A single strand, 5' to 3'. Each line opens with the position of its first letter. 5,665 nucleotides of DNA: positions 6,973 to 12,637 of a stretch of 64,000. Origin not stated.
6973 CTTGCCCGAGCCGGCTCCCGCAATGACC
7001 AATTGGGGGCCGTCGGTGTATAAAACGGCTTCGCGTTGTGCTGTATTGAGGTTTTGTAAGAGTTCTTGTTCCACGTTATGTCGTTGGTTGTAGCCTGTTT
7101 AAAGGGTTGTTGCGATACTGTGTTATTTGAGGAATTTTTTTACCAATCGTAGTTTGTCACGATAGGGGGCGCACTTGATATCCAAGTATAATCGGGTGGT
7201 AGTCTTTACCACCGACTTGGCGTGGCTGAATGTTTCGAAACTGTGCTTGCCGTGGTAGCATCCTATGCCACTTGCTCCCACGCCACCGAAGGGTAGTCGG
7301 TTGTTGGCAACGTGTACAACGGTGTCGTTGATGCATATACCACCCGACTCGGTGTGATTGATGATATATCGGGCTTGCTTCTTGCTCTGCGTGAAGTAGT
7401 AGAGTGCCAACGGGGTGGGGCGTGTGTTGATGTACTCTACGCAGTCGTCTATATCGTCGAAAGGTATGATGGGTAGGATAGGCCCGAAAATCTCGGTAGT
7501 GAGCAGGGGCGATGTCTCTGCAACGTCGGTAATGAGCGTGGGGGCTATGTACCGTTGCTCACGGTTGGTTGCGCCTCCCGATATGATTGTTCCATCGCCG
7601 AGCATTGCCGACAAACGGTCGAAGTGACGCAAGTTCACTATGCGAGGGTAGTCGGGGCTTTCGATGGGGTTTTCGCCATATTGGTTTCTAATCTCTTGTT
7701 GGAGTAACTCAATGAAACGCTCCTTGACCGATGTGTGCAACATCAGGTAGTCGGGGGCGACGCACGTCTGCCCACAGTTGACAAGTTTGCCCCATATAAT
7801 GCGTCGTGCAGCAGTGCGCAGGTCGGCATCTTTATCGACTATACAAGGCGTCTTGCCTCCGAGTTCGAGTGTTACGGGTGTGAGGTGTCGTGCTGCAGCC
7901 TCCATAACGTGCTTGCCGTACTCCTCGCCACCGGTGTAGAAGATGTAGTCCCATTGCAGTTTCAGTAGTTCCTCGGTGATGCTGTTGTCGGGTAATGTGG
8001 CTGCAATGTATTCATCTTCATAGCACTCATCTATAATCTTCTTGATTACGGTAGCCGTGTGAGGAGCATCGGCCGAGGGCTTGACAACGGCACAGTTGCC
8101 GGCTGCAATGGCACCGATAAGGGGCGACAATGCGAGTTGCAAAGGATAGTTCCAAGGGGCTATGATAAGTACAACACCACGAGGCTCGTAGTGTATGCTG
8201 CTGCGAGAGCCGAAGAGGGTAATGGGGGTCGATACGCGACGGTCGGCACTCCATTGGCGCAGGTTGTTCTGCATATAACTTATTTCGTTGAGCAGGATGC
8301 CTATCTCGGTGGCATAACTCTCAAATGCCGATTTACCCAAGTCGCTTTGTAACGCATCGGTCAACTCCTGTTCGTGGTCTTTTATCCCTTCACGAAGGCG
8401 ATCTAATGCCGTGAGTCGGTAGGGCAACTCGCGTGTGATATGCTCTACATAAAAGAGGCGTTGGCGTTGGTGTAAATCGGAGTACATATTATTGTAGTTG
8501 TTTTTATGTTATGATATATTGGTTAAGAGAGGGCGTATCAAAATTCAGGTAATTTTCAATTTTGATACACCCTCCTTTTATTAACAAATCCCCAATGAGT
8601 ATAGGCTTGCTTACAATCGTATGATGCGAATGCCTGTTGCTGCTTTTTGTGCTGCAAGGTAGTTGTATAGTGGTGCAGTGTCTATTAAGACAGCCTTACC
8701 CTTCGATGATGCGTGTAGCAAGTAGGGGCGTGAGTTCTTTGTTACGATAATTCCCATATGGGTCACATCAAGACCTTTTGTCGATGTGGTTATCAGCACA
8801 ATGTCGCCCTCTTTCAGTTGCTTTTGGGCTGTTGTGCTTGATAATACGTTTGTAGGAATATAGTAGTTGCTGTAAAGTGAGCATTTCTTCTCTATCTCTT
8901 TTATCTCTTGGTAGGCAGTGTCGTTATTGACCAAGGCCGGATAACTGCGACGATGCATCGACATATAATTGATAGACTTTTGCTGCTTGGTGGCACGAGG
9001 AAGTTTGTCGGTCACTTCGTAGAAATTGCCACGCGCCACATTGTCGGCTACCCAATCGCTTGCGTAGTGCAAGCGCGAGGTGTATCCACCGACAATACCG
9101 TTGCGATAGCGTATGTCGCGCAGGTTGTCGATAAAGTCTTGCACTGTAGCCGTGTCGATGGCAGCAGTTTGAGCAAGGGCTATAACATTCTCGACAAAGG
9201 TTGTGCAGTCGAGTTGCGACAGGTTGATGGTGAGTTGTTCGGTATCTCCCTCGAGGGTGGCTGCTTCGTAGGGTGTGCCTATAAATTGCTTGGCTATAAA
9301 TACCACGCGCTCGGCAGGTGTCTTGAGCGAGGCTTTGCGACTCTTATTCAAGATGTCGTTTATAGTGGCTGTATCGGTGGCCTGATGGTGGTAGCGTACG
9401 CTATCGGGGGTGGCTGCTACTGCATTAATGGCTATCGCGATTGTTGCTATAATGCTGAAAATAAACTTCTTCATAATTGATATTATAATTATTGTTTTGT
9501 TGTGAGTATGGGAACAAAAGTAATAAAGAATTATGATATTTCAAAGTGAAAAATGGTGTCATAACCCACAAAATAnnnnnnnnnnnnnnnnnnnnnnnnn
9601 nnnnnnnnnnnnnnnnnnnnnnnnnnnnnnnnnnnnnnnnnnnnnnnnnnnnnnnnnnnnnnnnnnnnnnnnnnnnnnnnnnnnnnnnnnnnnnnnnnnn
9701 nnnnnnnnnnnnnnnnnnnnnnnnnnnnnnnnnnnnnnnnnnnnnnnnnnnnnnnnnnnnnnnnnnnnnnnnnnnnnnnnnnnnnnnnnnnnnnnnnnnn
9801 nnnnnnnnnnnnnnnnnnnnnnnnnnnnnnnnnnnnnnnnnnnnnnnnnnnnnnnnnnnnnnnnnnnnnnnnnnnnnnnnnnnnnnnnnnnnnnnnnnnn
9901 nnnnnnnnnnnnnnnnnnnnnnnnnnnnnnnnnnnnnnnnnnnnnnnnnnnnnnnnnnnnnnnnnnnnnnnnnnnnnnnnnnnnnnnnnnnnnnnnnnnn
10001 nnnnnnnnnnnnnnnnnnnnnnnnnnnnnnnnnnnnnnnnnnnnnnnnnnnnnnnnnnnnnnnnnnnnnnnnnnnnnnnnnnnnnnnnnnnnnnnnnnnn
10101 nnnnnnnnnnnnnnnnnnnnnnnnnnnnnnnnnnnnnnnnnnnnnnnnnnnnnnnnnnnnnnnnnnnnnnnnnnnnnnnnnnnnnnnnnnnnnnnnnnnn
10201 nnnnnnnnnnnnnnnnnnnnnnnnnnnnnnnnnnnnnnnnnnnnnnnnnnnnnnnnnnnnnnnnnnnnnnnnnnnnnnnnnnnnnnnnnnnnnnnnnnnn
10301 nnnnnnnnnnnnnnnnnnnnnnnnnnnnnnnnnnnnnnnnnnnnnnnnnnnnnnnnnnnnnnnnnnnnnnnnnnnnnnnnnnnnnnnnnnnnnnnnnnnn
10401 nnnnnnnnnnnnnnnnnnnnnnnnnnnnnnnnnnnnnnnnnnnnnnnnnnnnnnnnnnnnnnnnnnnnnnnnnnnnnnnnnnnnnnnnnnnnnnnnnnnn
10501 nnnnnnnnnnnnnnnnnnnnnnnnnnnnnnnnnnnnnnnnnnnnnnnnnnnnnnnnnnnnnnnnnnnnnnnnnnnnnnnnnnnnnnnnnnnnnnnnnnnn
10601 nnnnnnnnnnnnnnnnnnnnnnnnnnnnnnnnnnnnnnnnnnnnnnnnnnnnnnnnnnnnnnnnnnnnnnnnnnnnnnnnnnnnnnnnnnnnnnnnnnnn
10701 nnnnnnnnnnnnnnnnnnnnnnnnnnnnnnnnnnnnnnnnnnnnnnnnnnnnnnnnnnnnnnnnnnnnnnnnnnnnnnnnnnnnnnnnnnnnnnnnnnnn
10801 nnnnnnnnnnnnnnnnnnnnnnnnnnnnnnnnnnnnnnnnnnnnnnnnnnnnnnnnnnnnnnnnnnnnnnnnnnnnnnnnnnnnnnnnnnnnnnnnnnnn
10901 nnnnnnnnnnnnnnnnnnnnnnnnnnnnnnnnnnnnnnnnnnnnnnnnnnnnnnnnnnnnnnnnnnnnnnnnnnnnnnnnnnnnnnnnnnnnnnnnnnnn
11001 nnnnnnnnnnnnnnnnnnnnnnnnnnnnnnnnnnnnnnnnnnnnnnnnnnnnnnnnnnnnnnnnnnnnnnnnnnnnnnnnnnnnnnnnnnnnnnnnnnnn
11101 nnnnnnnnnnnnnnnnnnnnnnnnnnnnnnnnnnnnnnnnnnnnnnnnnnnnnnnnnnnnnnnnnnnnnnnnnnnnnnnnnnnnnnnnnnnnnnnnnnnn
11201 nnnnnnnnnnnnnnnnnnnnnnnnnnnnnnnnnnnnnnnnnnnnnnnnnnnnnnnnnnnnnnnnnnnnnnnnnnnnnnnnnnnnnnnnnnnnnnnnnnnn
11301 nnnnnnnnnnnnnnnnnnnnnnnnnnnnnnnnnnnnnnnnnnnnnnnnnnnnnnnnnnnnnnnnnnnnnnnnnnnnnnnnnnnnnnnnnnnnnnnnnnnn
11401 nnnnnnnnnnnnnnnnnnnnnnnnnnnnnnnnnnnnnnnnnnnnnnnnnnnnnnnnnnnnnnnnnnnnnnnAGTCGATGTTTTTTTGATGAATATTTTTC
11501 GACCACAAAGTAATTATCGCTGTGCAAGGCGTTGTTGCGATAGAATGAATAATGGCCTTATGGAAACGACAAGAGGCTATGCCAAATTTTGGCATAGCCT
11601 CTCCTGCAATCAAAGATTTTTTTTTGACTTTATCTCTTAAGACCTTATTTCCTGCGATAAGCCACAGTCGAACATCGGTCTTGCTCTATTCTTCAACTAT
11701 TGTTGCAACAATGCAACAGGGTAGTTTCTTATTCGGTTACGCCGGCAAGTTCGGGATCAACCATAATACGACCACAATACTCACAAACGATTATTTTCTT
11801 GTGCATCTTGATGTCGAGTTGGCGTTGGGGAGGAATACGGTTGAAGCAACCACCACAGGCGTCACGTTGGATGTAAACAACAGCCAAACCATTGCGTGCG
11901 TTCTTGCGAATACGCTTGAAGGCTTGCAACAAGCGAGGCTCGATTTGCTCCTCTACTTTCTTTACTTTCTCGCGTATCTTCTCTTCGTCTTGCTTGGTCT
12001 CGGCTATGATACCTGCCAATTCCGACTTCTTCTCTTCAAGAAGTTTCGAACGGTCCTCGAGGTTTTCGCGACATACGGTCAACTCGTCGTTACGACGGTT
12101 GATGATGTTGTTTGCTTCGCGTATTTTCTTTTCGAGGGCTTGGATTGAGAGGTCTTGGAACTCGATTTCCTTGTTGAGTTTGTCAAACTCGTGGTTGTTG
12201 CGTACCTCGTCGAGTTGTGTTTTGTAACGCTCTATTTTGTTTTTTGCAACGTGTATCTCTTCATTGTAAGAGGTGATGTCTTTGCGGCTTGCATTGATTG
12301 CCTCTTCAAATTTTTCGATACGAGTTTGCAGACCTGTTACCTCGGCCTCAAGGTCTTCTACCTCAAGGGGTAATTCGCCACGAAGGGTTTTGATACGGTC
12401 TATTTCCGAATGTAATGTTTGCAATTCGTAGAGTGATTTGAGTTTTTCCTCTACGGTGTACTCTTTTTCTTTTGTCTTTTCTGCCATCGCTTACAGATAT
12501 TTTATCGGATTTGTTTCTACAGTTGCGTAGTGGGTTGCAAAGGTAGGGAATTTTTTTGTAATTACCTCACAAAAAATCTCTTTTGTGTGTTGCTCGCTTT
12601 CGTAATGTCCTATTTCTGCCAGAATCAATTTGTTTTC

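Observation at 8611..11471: Solitary phage portal homolog in a housekeeping neighbourhood, paired with a secreted amidase-like protein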

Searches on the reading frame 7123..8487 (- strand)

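Call 3: search_protein_families(library=pfam, proteins=[window:7123-8487:-], max_evalue=1)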
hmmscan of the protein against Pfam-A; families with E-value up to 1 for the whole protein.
window:7123-8487:- (454 aa): 2 families
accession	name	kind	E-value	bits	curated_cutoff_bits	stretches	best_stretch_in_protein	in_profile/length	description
PF00171.27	Aldedh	-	1.6e-86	291.1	23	1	22-426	51-461/461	Aldehyde dehydrogenase family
PF05893.19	LuxC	-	1e-07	31.7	21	1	96-282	82-275/401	Acyl-CoA reductase (LuxC)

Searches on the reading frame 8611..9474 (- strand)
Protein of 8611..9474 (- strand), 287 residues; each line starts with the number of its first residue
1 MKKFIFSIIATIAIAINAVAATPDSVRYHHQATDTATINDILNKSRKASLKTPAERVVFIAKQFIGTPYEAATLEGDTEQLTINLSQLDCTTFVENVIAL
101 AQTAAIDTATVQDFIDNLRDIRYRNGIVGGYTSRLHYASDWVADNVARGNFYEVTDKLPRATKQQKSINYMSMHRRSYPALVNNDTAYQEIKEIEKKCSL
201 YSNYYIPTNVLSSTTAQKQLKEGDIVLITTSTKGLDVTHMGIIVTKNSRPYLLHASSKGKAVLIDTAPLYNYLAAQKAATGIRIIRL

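Call 3: search_protein_families(library=pfam, proteins=[window:8611-9474:-], max_evalue=1)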
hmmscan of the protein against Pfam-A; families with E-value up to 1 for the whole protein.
window:8611-9474:- (287 aa): 3 families
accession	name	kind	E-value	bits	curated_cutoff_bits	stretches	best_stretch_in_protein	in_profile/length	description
PF07313.18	AmiA-like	-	5.2e-50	170.2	27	1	60-277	2-200/202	N-acetylmuramoyl-L-alanine amidase-like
PF00877.26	NLPC_P60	-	0.00025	21.4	23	1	165-263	38-87/105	NlpC/P60 family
PF06940.17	DUF1287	-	0.018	15.3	25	1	207-260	93-146/163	Domain of unknown function (DUF1287)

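Call 4: search_protein_families(library=phrogs, proteins=[window:8611-9474:-], max_evalue=1)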
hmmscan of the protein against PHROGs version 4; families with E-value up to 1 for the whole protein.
window:8611-9474:- (287 aa): 3 families
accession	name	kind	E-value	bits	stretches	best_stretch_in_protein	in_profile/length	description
phrog_329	-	tail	0.00039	19.7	1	29-267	510-641/949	minor tail protein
phrog_823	-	unknown function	0.042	14.9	1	161-230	8-79/109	-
phrog_37979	-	unknown function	0.049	14.6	1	210-245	46-81/140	-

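Call 5: search_protein_families(library=ncbifam, proteins=[window:8611-9474:-], max_evalue=1)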
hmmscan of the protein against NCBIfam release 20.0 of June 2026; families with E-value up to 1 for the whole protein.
window:8611-9474:- (287 aa): 3 families
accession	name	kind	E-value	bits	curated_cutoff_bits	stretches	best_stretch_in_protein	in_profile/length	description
NF007458.0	PRK10030.1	equivalog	0.0081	15.7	216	1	210-263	14-76/205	YiiX family permuted papain-like enzyme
NF007213.0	PRK09635.1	equivalog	0.069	12.3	317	1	36-116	102-185/290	RNA polymerase sigma factor SigI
TIGR03099.1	dCO2ase_PEP1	hypoth_equivalog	0.091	11.8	478.45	1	138-231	287-375/398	pyridoxal-dependent decarboxylase, exosortase A system-associated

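Call 81: search_protein_families(library=padloc, proteins=[window:8611-9474:-], max_evalue=0.01)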
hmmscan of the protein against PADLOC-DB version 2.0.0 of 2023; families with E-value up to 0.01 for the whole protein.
window:8611-9474:- (287 aa): 0 families

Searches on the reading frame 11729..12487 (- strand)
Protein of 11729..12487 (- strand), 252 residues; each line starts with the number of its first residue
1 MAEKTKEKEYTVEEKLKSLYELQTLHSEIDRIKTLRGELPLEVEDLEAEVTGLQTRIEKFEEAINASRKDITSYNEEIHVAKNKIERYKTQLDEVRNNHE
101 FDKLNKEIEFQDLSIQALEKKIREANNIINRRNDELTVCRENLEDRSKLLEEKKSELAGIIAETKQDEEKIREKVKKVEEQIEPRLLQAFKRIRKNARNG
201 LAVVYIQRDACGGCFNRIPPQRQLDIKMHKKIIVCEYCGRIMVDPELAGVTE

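Call 3: search_protein_families(library=pfam, proteins=[window:11729-12487:-], max_evalue=1)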
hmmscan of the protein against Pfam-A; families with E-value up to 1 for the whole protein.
window:11729-12487:- (252 aa): 35 families (the best 25 are shown)
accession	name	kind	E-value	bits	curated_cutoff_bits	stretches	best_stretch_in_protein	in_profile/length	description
PF02591.20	Zn_ribbon_9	-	7.9e-13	48.7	29.1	1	210-242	1-33/33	C4-type zinc ribbon domain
PF24481.2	CT398_CC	-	2.7e-05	24.5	27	1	22-196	1-178/180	CT398-like coiled coil hairpin domain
PF05531.17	NPV_P10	-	0.00058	20.7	29.8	1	76-130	11-66/75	Nucleopolyhedrovirus P10 protein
PF05335.18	DUF745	-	0.0021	18.3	33.3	1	5-100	71-163/183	Protein of unknown function (DUF745)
PF10473.14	CENP-F_leu_zip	-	0.0044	17.5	34.5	1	42-157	25-138/140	Leucine-rich repeats of kinetochore protein Cenp-F/LEK1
PF10805.13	DUF2730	-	0.012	16.1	24.9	1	66-126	30-90/102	Protein of unknown function (DUF2730)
PF02181.28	FH2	-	0.028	14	34.8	1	16-98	254-333/372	Formin Homology 2 Domain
PF06818.20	Fez1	-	0.032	15.1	34.4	1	18-101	64-154/199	Fez1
PF07200.18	Mod_r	-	0.039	14.4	30.1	0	104-187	11-93/146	Modifier of rudimentary (Mod(r)) protein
PF05141.17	DIT1_PvcA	-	0.04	13.8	26.4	1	70-178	66-167/273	Pyoverdine/dityrosine biosynthesis protein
PF05791.16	Bacillus_HBL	-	0.051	13.8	29.1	1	55-130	98-175/177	Bacillus haemolytic enterotoxin (HBL)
PF08614.16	ATG16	-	0.063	13.9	33.7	0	14-99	74-160/200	Autophagy protein 16 (ATG16)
PF07544.18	Med9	-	0.09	13.3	26.9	1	30-91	8-65/80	RNA polymerase II transcription mediator complex subunit 9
PF02601.20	Exonuc_VII_L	-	0.092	12.7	35.9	0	38-104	159-226/315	Exonuclease VII, large subunit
PF07889.17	DUF1664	-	0.11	13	34.6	1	44-97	55-108/124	Protein of unknown function (DUF1664)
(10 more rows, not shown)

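Call 81: search_protein_families(library=padloc, proteins=[window:11729-12487:-], max_evalue=0.01)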
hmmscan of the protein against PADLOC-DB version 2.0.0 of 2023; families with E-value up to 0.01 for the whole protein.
window:11729-12487:- (252 aa): 15 families
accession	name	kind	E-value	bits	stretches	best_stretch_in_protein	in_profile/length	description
PDLC03865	LmuB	-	2.5e-07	27.3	1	11-184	584-765/1007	-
PDLC00006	DruC1|DruC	-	1.1e-05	22.2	1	26-183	154-317/626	Unknown function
PDLC03863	LmuB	-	1.9e-05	21.6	1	23-104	344-426/610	-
PDLC00504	JetC1|JetC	-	6.6e-05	19.1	1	48-198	296-442/1144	DUF3584 domain; MukB-like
PDLC00507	JetC1|JetC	-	0.00014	18.3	1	17-179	722-888/1215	DUF3584 domain; MukB-like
PDLC00519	JetC1|JetC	-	0.00019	17.8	2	6-96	659-751/1097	DUF3584 domain; MukB-like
PDLC00551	JetC2|JetC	-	0.00021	17.2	1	13-183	775-952/1365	DUF3584 domain; MukB-like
PDLC00581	JetC3|JetC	-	0.00092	15.1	1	3-182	831-1010/1473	DUF3584 domain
PDLC00582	JetC3|JetC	-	0.001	15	1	10-195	815-999/1472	DUF3584 domain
PDLC00550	JetC2|JetC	-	0.0014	14.4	1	8-182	781-959/1355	DUF3584 domain; MukB-like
PDLC05062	PDC-S66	-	0.0022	15.5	1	48-180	8-134/282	-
PDLC00580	JetC3|JetC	-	0.0022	14.3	1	6-180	662-837/1068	DUF3584 domain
PDLC03868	LmuB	-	0.0028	14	1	13-179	269-434/1035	-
PDLC00518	JetC1|JetC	-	0.0033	13.3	1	40-194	641-806/1112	DUF3584 domain; MukB-like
PDLC00553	JetC2|JetC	-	0.0058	12.5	1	23-97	906-980/1361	DUF3584 domain; MukB-like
